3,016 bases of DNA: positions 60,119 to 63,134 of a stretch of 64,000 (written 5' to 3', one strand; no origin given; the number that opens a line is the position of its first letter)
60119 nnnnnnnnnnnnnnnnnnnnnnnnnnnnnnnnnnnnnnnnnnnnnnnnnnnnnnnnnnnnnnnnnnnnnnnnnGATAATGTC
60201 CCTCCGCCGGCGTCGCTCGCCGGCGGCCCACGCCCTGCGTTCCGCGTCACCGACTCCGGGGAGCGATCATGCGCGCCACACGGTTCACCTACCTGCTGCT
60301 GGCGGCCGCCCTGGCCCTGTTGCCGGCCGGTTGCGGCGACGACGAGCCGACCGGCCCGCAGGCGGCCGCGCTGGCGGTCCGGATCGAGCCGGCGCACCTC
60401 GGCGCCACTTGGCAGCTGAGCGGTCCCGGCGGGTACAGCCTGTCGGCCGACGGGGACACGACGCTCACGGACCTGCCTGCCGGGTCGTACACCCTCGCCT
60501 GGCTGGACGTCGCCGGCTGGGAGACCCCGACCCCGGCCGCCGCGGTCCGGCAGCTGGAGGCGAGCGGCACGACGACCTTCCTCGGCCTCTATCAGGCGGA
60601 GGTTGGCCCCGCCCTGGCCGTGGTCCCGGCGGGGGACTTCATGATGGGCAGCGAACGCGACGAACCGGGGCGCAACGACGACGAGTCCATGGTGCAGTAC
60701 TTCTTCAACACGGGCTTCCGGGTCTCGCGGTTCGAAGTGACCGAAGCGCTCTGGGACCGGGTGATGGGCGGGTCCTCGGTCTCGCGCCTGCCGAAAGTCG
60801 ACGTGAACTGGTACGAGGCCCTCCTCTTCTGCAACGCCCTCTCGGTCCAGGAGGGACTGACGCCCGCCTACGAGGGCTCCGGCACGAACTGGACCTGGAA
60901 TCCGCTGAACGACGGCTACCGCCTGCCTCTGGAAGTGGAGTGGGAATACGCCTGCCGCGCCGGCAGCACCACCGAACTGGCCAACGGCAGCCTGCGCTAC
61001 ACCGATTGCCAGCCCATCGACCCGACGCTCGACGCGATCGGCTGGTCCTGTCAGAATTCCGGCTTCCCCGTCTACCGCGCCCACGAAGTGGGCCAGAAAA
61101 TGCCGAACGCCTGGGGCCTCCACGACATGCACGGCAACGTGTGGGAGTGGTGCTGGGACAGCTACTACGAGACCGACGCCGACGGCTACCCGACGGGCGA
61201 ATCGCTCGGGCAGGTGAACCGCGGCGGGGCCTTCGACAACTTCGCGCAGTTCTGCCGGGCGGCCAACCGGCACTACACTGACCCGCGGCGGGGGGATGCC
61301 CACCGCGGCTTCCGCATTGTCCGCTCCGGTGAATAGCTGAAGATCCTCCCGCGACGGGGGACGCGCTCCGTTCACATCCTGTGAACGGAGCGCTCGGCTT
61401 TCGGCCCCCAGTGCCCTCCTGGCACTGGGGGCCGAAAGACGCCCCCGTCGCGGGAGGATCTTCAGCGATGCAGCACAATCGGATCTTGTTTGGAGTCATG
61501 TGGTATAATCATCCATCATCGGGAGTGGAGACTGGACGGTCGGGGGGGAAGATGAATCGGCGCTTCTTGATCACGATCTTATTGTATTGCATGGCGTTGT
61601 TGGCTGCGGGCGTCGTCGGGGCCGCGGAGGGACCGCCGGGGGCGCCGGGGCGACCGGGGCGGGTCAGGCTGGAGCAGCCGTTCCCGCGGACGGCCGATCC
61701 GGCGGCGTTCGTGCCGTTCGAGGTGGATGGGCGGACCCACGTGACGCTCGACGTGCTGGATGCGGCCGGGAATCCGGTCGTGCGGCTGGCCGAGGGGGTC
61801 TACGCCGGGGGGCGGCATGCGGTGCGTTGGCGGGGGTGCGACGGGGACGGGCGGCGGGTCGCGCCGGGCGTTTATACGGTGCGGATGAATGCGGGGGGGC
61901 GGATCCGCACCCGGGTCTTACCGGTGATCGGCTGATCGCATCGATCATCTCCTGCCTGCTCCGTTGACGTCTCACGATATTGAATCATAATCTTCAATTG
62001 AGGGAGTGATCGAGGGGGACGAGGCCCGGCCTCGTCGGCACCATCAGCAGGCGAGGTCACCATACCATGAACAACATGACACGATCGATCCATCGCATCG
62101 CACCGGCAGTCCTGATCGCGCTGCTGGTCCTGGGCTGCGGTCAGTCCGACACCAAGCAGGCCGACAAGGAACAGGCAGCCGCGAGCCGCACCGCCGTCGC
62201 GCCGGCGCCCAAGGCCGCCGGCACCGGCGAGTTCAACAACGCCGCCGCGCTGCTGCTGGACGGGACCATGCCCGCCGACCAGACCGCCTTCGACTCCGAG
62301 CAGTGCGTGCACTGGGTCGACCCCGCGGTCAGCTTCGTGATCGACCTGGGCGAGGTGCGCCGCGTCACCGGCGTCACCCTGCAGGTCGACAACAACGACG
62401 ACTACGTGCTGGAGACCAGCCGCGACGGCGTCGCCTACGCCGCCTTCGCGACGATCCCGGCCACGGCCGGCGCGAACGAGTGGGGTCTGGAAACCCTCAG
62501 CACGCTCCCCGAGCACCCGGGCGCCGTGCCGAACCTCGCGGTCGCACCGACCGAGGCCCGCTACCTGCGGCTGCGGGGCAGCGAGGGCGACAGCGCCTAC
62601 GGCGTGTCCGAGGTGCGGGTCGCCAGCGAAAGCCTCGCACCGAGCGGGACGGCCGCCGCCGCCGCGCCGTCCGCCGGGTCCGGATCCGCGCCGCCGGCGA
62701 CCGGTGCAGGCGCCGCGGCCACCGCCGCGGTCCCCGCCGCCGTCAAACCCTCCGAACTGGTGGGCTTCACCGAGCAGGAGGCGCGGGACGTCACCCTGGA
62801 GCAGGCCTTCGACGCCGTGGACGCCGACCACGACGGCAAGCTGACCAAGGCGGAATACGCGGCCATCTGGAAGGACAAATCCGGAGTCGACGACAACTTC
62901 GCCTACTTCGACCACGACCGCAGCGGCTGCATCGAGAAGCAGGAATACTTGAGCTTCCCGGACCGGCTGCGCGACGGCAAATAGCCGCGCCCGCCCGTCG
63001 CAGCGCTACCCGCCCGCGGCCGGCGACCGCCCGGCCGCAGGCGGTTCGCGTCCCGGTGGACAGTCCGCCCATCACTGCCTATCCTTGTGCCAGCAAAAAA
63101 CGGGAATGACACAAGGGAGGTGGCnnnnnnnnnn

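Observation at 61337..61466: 130-nt nested triple-hairpin element between the FGE-family gene and the CTD-only gene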

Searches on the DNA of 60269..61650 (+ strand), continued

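Call 87: search_rna_families(source=window, start=61300, end=61500, threshold=evalue, max_evalue=0.5, show_alignments=2)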
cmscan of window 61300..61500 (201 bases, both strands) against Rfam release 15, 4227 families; matches with E-value up to 0.5: 30.
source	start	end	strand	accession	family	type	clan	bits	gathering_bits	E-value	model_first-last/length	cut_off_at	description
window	61361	61442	+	RF02833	Scr3202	Gene; sRNA;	-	31.9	52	0.0038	1-95/95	no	Streptomyces RNA 3202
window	61384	61441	+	RF01677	P35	Gene; sRNA;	-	31.7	70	0.0019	1-62/62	no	Pseudomonas sRNA P35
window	61314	61437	+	RF02826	Scr6925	Gene; sRNA;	-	28.3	50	0.0035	1-131/131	no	Streptomyces RNA 6925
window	61356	61441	-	RF01066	6C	Cis-reg;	-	27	47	0.062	1-75/75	no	6C RNA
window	61398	61438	+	RF03754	mir-3116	Gene; miRNA;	-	26.5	65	0.00098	1-68/68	no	mir-3116 microRNA precursor family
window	61398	61438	-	RF03754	mir-3116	Gene; miRNA;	-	26.5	65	0.001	1-68/68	no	mir-3116 microRNA precursor family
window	61354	61436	+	RF02829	Scr4115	Gene; sRNA;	-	25.9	58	0.13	1-109/109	no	Streptomyces RNA 4115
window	61384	61454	-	RF03577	mir-9193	Gene; miRNA;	-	25.7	55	0.0092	1-74/74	no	mir-9193 microRNA precursor family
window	61393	61443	+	RF03599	MIR1883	Gene; miRNA;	-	25.5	128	0.011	1-118/118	no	MIR1883 microRNA precursor family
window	61398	61438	-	RF03941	mir-3158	Gene; miRNA;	-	25.4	97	0.0097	1-81/81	no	mir-3158 microRNA precursor family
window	61398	61438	+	RF03941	mir-3158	Gene; miRNA;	-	25.4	97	0.0097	1-81/81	no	mir-3158 microRNA precursor family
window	61398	61438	-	RF01757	sbcD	Gene; sRNA;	-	25.1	40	0.0027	112-152/155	no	sbcD RNA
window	61363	61437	-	RF02790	sodF_sRNA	Gene; sRNA;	-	24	46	0.054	1-90/90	no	sodF sRNA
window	61395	61441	-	RF01025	mir-934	Gene; miRNA;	-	22.3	80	0.027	1-83/83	no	mir-934 microRNA precursor family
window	61398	61438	+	RF03418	mir-3198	Gene; miRNA;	-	21.7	91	0.056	1-80/80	no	mir-3198 microRNA precursor family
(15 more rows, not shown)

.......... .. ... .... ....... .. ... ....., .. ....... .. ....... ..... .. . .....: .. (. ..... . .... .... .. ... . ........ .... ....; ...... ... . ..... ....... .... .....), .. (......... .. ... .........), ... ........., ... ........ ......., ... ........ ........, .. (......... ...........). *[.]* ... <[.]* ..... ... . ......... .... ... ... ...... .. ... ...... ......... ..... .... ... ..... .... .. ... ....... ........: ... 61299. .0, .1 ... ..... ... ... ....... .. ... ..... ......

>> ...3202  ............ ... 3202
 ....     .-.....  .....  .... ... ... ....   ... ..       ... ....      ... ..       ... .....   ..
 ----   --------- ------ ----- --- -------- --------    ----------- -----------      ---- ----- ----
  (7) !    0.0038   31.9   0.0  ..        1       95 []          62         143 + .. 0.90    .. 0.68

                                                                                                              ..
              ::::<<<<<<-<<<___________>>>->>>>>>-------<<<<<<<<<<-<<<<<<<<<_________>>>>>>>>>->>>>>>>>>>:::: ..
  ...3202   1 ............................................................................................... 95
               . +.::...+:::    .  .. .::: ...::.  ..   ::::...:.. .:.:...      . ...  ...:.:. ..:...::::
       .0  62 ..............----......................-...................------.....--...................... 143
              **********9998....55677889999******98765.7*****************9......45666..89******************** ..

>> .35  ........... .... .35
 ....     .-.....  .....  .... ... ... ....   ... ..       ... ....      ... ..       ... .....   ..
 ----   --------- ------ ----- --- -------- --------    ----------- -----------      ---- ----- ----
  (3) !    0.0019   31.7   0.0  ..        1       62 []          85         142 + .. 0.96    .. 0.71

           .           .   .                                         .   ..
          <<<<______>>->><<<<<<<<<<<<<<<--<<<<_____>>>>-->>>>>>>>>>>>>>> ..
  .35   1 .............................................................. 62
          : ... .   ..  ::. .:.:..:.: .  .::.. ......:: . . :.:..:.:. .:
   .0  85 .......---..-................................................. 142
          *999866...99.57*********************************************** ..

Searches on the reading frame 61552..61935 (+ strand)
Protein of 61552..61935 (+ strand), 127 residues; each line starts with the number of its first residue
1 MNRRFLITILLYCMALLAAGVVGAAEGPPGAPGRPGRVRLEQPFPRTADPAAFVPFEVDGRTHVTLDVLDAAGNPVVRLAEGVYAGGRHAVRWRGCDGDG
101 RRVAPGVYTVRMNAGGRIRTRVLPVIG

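Call 13: search_protein_families(library=pfam, proteins=[window:61552-61935:+], max_evalue=0.01)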
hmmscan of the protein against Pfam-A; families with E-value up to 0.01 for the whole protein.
window:61552-61935:+ (127 aa): 1 family
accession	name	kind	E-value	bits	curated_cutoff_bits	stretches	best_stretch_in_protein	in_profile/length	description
PF13860.13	FlgD_ig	-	6.7e-10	39.2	27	1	62-114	23-75/79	FlgD Ig-like domain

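Call 35: find_homologous_proteins(query=window:61552-61935:+, max_evalue=1e-8)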
Query window:61552-61935:+ (127 aa): 12 proteins with E <= 1e-8 among 313 candidates.
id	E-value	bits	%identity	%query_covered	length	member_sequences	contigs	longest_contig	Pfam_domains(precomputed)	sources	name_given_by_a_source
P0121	1.6e-77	276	100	100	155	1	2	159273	PF13860.13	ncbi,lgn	-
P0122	2.8e-67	243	87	100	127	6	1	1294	PF13860.13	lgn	-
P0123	5.7e-64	232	84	100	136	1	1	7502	PF13860.13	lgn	-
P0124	7.4e-64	231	83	100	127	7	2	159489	PF13860.13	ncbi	-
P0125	2.8e-62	226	82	100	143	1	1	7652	PF13860.13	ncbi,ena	-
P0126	2.6e-50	188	94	71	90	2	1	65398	PF13860.13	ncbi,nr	ncbi:MAG: hypothetical protein IPI34_10680 [bacterium]|nr:hypothetical protein [bacterium]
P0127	7.5e-49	183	95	69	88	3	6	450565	PF13860.13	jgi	jgi:flagellar hook assembly protein FlgD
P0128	8.8e-32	128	64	72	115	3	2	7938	PF13860.13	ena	-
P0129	2.7e-31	126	61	78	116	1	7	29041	PF13860.13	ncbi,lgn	-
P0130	3.1e-30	123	51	100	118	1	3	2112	PF13860.13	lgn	-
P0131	2.4e-29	120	49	100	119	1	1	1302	PF13860.13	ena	-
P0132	1.7e-27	114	59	72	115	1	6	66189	PF13860.13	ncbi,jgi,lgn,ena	-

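Call 36: find_encoding_contigs(protein=P0121, flank=3000, max_places=4)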
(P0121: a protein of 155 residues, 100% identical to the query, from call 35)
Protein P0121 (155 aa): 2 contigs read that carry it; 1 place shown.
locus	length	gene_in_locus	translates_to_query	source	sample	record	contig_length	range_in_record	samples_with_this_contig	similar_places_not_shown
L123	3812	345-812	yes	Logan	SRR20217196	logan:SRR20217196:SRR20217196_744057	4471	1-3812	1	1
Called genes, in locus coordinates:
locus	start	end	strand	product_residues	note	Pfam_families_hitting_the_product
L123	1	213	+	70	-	?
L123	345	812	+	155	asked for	PF13860:FlgD_ig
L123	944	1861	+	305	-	PF00754:F5_F8_type_C (faint), PF00036:EF-hand_1 (faint), PF13202:EF-hand_5 (faint), PF13405:EF-hand_6 (faint), PF13499:EF-hand_7 (weak)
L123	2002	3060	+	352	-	PF00962:A_deaminase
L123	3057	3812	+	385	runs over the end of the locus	PF00365:PFK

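Call 37: find_encoding_contigs(protein=P0124, flank=3000, max_places=4)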
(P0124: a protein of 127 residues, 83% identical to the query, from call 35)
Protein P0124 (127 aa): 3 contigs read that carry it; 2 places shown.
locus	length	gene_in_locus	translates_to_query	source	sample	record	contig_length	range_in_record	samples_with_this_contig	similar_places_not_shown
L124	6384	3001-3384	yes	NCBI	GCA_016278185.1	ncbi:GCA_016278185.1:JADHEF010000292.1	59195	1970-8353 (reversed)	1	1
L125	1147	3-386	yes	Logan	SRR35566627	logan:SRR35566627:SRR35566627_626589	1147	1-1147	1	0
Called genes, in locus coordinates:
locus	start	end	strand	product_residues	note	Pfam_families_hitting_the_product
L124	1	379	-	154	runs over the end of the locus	PF02082:Rrf2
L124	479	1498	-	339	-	PF02540:NAD_synthase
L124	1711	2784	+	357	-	PF03781:FGE-sulfatase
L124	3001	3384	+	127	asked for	PF13860:FlgD_ig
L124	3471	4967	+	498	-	PF13860:FlgD_ig (weak)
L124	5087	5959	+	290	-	PF00754:F5_F8_type_C (faint), PF13499:EF-hand_7 (weak), PF00036:EF-hand_1 (faint), PF13202:EF-hand_5 (faint), PF13405:EF-hand_6 (faint)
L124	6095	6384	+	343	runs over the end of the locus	PF00962:A_deaminase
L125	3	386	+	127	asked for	PF13860:FlgD_ig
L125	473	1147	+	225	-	?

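Call 38: find_encoding_contigs(protein=P0123, flank=3000, max_places=4)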
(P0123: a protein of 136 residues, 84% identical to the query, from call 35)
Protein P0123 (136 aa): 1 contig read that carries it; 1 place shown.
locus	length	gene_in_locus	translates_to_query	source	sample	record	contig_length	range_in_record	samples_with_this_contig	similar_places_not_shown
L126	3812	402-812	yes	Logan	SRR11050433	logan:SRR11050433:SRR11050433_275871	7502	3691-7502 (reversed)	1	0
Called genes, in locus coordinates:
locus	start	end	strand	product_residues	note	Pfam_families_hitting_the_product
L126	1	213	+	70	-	?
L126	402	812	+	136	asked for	PF13860:FlgD_ig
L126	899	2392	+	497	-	PF13860:FlgD_ig (weak)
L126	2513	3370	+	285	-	PF00036:EF-hand_1 (faint), PF13405:EF-hand_6 (faint), PF13499:EF-hand_7 (weak), PF13202:EF-hand_5 (faint)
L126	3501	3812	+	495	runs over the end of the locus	PF13860:FlgD_ig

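Call 60: find_encoding_contigs(protein=P0126, flank=10000, max_places=10)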
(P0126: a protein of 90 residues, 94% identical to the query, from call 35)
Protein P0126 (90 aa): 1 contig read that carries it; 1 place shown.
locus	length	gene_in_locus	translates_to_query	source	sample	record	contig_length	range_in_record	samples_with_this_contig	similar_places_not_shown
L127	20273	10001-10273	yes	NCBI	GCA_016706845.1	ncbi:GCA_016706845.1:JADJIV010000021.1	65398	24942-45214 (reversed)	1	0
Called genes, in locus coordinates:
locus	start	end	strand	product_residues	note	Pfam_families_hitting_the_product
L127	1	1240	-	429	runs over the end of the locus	PF25919:BSH_CusB (faint), PF00364:Biotin_lipoyl (faint), PF25917:BSH_RND, PF25973:BSH_CzcB, PF25954:Beta-barrel_RND_2, PF25989:YknX_C (weak)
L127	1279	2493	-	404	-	PF17170:DUF5128 (weak)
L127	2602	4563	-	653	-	-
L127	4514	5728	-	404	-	PF00871:Acetate_kinase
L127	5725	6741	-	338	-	PF01515:PTA_PTB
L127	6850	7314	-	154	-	PF02082:Rrf2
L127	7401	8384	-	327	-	PF02540:NAD_synthase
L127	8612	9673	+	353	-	PF03781:FGE-sulfatase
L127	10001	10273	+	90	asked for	PF13860:FlgD_ig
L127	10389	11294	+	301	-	PF00754:F5_F8_type_C (weak), PF00036:EF-hand_1 (faint), PF13202:EF-hand_5 (faint), PF13405:EF-hand_6 (faint), PF13499:EF-hand_7 (weak)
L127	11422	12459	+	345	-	PF00962:A_deaminase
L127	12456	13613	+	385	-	PF00365:PFK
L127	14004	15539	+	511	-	-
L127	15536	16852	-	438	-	PF07228:SpoIIE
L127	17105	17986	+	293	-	PF07726:AAA_3, PF07728:AAA_5, PF20030:bpMoxR (weak), PF17863:AAA_lid_2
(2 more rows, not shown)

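Call 61: find_encoding_contigs(protein=P0121, flank=10000, max_places=10)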
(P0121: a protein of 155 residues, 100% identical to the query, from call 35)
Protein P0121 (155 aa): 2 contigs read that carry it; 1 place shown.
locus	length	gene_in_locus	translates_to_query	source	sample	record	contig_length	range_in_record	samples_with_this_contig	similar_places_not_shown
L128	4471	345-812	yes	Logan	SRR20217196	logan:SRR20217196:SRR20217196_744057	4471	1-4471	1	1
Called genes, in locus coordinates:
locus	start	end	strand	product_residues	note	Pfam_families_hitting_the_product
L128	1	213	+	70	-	?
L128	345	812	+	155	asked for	PF13860:FlgD_ig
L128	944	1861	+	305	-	PF00754:F5_F8_type_C (faint), PF00036:EF-hand_1 (faint), PF13202:EF-hand_5 (faint), PF13405:EF-hand_6 (faint), PF13499:EF-hand_7 (weak)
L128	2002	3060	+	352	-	PF00962:A_deaminase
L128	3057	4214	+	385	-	PF00365:PFK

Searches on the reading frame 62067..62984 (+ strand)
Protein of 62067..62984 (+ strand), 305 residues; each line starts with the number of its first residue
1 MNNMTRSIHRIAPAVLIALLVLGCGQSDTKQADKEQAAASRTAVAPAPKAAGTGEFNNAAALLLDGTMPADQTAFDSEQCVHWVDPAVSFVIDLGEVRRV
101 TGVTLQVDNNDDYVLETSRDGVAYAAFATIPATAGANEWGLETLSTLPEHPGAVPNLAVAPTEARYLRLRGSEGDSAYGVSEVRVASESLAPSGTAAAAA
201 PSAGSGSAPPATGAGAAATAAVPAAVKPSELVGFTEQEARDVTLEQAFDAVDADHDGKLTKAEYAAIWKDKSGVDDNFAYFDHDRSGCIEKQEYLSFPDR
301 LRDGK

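Call 13: search_protein_families(library=pfam, proteins=[window:62067-62984:+], max_evalue=0.01)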
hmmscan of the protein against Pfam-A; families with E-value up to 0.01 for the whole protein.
window:62067-62984:+ (305 aa): 6 families
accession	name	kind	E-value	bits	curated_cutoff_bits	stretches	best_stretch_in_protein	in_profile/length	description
PF00036.39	EF-hand_1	-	1.4e-09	37.3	25.4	1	244-270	2-28/29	EF hand domain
PF13202.12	EF-hand_5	-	3.1e-08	33.2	25.9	1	244-266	1-23/25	EF hand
PF13405.12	EF-hand_6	-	1.3e-07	31.2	25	1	244-267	2-25/30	EF-hand domain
PF13499.12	EF-hand_7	-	1.3e-06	29.1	30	1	243-296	3-64/67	EF-hand domain pair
PF00754.31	F5_F8_type_C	-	2e-05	25.2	28.2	1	59-173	13-114/127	F5/8 type C domain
PF13833.12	EF-hand_8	-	0.0047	17.1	28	0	247-269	30-52/54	EF-hand domain pair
